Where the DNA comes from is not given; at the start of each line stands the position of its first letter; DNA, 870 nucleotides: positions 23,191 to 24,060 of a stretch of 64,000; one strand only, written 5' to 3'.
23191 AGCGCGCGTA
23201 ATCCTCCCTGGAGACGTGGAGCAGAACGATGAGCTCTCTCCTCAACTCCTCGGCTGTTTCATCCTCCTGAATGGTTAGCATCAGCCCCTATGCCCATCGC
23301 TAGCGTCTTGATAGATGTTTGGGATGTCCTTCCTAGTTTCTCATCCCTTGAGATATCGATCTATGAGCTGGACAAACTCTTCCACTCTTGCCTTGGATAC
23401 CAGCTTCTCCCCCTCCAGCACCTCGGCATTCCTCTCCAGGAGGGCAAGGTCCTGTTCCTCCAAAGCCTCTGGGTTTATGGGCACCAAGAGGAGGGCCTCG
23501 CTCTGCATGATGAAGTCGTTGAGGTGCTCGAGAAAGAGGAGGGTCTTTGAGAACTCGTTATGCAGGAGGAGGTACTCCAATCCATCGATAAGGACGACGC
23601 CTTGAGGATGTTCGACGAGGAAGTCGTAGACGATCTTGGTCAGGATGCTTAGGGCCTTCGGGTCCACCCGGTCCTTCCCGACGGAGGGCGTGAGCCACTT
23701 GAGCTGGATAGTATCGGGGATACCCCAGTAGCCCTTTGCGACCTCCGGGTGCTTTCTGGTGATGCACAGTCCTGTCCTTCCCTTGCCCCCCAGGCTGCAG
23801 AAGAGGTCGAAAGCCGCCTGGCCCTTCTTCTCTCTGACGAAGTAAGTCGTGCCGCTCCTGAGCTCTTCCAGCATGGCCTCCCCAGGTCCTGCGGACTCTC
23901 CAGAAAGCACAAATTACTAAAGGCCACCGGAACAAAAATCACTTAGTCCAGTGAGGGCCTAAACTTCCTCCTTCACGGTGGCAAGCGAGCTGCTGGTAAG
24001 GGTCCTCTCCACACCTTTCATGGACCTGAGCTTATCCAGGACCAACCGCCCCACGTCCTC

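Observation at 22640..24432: Lrp regulator / DUF835-like / unknown 213-aa protein: a co-directional three-gene unit of unknown function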

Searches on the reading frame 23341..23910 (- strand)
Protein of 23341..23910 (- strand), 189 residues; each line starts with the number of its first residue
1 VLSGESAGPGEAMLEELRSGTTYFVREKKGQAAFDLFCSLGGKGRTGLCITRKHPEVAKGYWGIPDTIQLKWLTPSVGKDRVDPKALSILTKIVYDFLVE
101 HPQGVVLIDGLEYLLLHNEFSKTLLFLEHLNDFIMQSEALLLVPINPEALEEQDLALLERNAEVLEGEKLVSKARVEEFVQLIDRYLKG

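Call 3: search_protein_families(library=pfam, proteins=[window:23341-23910:-], max_evalue=0.1)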
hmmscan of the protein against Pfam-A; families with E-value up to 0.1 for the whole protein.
window:23341-23910:- (189 aa): 1 family
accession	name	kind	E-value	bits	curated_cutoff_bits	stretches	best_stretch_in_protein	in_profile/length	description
PF05763.18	DUF835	-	2.6e-31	108.7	33.1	1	33-160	8-134/136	Protein of unknown function (DUF835)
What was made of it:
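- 23341..23910 (-): Stand-alone DUF835 protein, a KaiC/ArlH-like RecA-fold pseudo-ATPase with no Walker A. The mechanical ORF is 189 aa from a GTG. The probable true start is the ATG at 23874 (177 aa), preceded by GGGGAGG at 23883-23877. PF05763 at 108.7 bits against a cutoff of 33.1 (call 3).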

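Call 4: search_protein_families(library=ncbifam, proteins=[window:23341-23910:-], max_evalue=0.1)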
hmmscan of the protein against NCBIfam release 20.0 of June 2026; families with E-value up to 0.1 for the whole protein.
window:23341-23910:- (189 aa): 2 families
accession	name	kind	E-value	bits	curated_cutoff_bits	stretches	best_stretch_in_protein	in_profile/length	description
NF052589.1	ArlH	equivalog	0.018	14.7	215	1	101-165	114-179/229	archaellum protein ArlH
NF004723.0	PRK06067.1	subfamily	0.045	13.3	194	1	88-155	115-181/243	flagellar accessory protein FlaH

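Call 38: find_homologous_proteins(query=window:23341-23874:-, max_evalue=0.00001)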
Query window:23341-23874:- (177 aa): 25 proteins with E <= 0.00001 among 125 candidates.
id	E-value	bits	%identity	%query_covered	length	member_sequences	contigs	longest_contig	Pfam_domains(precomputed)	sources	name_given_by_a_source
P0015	1.5e-111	388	100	100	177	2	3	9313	PF05763.19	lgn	-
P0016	3.9e-93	328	83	100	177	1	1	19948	PF05763.19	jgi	jgi:two-component system cell cycle response regulator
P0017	6.2e-84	298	73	99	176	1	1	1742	PF05763.19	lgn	-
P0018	1.1e-81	291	75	99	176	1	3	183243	PF05763.19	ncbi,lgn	-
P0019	5.0e-81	289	72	100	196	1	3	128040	PF05763.19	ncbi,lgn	-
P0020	6.7e-81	288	73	100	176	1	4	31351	PF05763.19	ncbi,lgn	-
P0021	6.8e-81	288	73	100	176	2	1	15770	PF05763.19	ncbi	-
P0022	1.8e-79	284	71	100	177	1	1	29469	PF05763.19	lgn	-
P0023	4.7e-79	282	72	100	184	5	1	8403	PF05763.19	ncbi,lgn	-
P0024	4.5e-78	279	71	100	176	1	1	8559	PF05763.19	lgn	-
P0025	1.7e-77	277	70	99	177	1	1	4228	PF05763.19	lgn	-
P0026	3.3e-77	276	71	99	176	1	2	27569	PF05763.19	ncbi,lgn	-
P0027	4.5e-77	276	70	100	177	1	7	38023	PF05763.19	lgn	-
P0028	1.2e-76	274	70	99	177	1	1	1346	PF05763.19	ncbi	-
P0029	1.1e-75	271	68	99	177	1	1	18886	PF05763.19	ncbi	ncbi:MAG: DUF835 domain-containing protein [Thermoplasmata archaeon]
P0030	1.3e-74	268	68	100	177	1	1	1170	PF05763.19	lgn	-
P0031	2.6e-74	267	66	99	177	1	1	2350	PF05763.19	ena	-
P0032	5.0e-74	266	66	99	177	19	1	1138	PF05763.19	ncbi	-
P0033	1.2e-73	265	65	99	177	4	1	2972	PF05763.19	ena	-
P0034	6.1e-73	262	66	99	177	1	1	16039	PF05763.19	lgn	-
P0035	1.3e-72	261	65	99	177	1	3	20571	PF05763.19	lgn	-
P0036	3.2e-72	260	64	99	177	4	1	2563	PF05763.19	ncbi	-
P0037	9.1e-72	259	63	99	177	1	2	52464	PF05763.19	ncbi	-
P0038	1.6e-69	251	63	99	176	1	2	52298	PF05763.19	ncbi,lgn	-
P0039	3.6e-32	130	43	93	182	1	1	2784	PF05763.19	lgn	-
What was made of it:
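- On DUF835 (PF05763): All 24 orthologue clusters carry PF05763 (call 38).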

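Call 39: find_encoding_contigs(protein=P0027, flank=5000, max_places=2)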
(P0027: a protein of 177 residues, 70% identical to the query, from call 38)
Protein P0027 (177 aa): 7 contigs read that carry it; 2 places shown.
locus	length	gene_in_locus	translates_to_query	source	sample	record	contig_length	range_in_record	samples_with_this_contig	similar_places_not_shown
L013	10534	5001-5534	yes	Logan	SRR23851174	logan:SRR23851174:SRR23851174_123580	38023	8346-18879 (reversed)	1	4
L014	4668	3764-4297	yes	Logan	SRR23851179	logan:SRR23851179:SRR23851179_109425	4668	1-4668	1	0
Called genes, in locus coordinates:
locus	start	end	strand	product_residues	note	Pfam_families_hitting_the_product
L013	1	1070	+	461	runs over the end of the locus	PF12706:Lactamase_B_2, PF07521:RMMBL (faint)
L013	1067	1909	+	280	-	PF04909:Amidohydro_2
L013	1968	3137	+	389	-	PF01266:DAO (faint), PF03486:HI0933_like (faint), PF05834:Lycopene_cycl (weak), PF07992:Pyr_redox_2 (weak), PF13450:NAD_binding_8 (weak), PF01494:FAD_binding_3 (weak)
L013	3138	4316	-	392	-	PF01546:Peptidase_M20, PF07687:M20_dimer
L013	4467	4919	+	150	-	PF12840:HTH_20 (weak), PF13404:HTH_AsnC-type, PF13412:HTH_24, PF01037:AsnC_trans_reg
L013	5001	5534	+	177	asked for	PF05763:DUF835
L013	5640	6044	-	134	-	PF13473:Cupredoxin_1 (faint), PF00127:Copper-bind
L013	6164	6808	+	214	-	-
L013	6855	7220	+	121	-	-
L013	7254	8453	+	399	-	PF13506:Glyco_transf_21, PF13641:Glyco_tranf_2_3, PF00535:Glycos_transf_2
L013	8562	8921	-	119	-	PF03334:PhaG_MnhG_YufB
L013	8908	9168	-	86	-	PF04066:MrpF_PhaF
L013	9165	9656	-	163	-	PF01899:MNHE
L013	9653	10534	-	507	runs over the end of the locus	PF00361:Proton_antipo_M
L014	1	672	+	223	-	?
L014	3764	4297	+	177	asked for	PF05763:DUF835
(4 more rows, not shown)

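Call 40: find_encoding_contigs(protein=P0022, flank=5000, max_places=2)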
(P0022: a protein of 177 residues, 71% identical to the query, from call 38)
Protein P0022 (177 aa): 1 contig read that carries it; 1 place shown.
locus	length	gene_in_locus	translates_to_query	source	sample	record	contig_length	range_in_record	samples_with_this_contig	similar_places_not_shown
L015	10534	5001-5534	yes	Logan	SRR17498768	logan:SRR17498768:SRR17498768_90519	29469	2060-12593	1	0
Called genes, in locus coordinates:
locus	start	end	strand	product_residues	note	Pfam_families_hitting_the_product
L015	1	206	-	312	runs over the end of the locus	-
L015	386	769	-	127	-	PF00903:Glyoxalase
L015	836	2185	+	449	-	PF12706:Lactamase_B_2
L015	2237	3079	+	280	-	PF04909:Amidohydro_2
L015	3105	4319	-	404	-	PF01546:Peptidase_M20, PF07687:M20_dimer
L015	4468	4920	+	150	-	PF01047:MarR (weak), PF01978:TrmB (weak), PF08281:Sigma70_r4_2 (weak), PF12802:MarR_2 (weak), PF12840:HTH_20, PF13404:HTH_AsnC-type, PF13412:HTH_24, PF01037:AsnC_trans_reg, +2 more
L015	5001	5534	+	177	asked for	PF05763:DUF835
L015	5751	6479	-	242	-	-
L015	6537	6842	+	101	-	-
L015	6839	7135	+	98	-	-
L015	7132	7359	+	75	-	-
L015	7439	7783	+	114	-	-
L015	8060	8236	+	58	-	-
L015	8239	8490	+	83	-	-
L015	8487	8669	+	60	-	-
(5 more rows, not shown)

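Call 41: find_encoding_contigs(protein=P0039, flank=5000, max_places=2)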
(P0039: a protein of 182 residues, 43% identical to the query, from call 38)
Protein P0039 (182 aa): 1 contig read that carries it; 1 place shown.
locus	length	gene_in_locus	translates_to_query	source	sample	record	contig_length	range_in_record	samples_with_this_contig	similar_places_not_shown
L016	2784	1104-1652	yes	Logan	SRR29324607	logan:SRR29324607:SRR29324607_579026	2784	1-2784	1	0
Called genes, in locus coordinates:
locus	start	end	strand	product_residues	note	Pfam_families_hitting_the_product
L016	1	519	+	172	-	?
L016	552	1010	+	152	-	PF14539:DUF4442, PF13622:4HBT_3 (weak), PF03061:4HBT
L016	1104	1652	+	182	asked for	PF05763:DUF835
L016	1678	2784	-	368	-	?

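Call 53: search_solved_structures(query=window:23341-23874:-, max_evalue=10, show_alignments=3)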
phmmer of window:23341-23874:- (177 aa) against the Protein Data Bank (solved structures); distinct sequences matched with E-value up to 10: 3.
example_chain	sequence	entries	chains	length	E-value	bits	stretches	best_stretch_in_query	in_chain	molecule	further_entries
6ez4_A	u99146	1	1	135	0.36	13.9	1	61-120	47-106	RNA polymerase II-associated protein 3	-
3hja_A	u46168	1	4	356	0.65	13.1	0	68-125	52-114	Glyceraldehyde-3-phosphate dehydrogenase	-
3l1w_A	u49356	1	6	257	1.8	11.7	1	34-141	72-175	Uncharacterized protein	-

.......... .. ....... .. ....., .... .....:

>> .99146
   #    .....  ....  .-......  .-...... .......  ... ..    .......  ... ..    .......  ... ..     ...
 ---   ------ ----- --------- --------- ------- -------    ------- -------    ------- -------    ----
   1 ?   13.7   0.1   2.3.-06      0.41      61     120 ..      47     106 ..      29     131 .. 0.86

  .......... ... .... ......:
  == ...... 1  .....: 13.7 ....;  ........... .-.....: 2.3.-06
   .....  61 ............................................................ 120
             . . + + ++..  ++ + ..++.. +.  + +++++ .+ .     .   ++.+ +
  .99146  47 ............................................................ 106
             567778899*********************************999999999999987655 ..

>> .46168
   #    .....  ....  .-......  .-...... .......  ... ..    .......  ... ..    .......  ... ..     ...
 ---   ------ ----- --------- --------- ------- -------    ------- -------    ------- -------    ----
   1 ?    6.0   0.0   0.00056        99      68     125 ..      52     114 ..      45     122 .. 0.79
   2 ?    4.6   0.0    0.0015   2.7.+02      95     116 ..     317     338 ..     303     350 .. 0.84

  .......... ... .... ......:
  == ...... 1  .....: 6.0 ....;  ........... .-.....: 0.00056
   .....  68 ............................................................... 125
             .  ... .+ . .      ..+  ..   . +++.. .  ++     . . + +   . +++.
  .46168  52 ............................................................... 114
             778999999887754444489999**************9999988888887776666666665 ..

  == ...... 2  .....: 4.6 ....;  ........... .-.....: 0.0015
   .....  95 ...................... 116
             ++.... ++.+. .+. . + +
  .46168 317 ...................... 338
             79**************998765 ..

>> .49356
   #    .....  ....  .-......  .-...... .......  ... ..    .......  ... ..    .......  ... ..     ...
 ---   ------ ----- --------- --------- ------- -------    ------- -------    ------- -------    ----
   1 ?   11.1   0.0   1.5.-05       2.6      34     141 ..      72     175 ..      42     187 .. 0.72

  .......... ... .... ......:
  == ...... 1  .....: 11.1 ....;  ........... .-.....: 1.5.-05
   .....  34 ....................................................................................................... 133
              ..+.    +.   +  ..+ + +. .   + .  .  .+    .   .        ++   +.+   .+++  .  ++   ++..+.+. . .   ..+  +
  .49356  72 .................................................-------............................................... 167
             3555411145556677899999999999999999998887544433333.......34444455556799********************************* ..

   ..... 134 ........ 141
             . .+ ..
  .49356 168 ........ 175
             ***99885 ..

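Call 64: predict_structure(alignment_id=A3)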
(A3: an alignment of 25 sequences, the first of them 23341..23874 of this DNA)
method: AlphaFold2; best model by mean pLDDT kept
length: 177 residues; sequences in the alignment: 25
mean_pLDDT: 85.1   pTM: 0.82
mean pLDDT of the five models: 85.1, 85.1, 84.5, 84.2, 83.2
residues with pLDDT >= 90: 99; 70-90: 51; 50-70: 7; < 50: 20
segments of 3 or more residues with pLDDT < 50: 1-3, 160-175
pLDDT, mean of each block of 10 residues (from residue 1): 75 90 87 90 88 87 90 96 96 95 96 96 95 91 88 67 45 47
secondary structure, 60 per line:
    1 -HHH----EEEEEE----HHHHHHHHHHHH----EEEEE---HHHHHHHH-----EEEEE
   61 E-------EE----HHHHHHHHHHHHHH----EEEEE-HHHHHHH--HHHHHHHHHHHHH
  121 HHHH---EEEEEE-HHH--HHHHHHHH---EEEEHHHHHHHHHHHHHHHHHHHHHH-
elements in order: E9-14 H19-30 E35-39 H43-50 E56-61 H75-88 E93-97 H99-105 H108-124 E128-133 H140-147 E151-154 H155-176
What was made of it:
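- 23341..23910 (-): AlphaFold2 model with pLDDT 85.1 and pTM 0.82 (call 64).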

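Call 69: find_related_loci(query=A3, collection=metagenome_contigs, flank=5000)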
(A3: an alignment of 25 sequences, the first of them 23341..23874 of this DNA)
Query A3 (177 aa) in metagenome_contigs; peptide patterns used: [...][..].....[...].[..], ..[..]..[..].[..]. (x = any residue, [..] = any of these).
47 stretches matched a pattern; 15 encode a relative of the query (tblastn E <= 1e-3); 15 distinct loci.
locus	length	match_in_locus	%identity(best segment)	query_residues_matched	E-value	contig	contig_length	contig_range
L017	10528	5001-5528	73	1-177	3e-88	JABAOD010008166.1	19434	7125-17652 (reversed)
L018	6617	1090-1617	73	1-177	3e-88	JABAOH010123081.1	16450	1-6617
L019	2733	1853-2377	75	1-176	2e-90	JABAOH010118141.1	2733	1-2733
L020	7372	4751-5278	72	1-176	2e-85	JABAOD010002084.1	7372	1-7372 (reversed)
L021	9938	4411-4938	72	1-176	2e-85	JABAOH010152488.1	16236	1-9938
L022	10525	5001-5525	75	1-176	1e-88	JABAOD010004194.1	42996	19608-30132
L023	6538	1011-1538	73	1-177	1e-80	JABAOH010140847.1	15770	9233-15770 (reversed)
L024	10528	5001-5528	72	1-177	2e-80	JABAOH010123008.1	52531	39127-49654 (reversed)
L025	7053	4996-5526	64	1-177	1e-78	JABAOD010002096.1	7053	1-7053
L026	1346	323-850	70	1-176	2e-82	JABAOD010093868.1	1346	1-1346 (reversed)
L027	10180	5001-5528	63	1-176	3e-80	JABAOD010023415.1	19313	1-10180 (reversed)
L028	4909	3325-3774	58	1-177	4e-58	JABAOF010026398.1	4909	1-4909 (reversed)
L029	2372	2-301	81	78-177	1e-43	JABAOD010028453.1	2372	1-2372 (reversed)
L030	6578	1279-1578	38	60-158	1e-13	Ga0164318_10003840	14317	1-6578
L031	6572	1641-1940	38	60-158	2e-10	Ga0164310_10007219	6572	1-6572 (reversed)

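Call 74: find_encoding_contigs(protein=P0022, flank=10000, max_places=1)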
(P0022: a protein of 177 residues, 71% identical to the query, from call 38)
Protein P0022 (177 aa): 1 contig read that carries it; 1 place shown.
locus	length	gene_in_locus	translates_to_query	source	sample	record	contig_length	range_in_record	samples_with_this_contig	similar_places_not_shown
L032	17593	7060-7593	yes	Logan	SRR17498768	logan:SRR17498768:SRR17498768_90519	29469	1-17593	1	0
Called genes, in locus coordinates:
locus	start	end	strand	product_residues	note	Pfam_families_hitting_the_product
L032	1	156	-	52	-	?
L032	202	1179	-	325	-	-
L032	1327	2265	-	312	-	-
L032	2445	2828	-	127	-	PF00903:Glyoxalase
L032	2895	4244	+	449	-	PF12706:Lactamase_B_2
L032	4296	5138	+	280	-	PF04909:Amidohydro_2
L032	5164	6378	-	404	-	PF01546:Peptidase_M20, PF07687:M20_dimer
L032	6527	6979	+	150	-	PF01047:MarR (weak), PF01978:TrmB (weak), PF08281:Sigma70_r4_2 (weak), PF12802:MarR_2 (weak), PF12840:HTH_20, PF13404:HTH_AsnC-type, PF13412:HTH_24, PF01037:AsnC_trans_reg, +2 more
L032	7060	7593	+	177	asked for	PF05763:DUF835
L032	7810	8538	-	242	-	-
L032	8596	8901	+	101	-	-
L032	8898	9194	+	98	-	-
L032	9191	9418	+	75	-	-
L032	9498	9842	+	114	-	-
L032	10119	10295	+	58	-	-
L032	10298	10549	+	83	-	-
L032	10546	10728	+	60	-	-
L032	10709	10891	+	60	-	-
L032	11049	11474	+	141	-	-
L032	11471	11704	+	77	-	-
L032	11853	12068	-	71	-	-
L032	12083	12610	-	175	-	PF02796:HTH_7 (weak), PF12840:HTH_20 (faint), PF13384:HTH_23 (weak), PF13551:HTH_29 (weak)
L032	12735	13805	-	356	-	PF00589:Phage_integrase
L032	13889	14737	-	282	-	-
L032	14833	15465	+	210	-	-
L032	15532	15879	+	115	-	-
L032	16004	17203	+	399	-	PF13506:Glyco_transf_21, PF13641:Glyco_tranf_2_3, PF00535:Glycos_transf_2, PF13632:Glyco_trans_2_3 (weak)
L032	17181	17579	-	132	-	PF03334:PhaG_MnhG_YufB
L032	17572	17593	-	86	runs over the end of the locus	PF04066:MrpF_PhaF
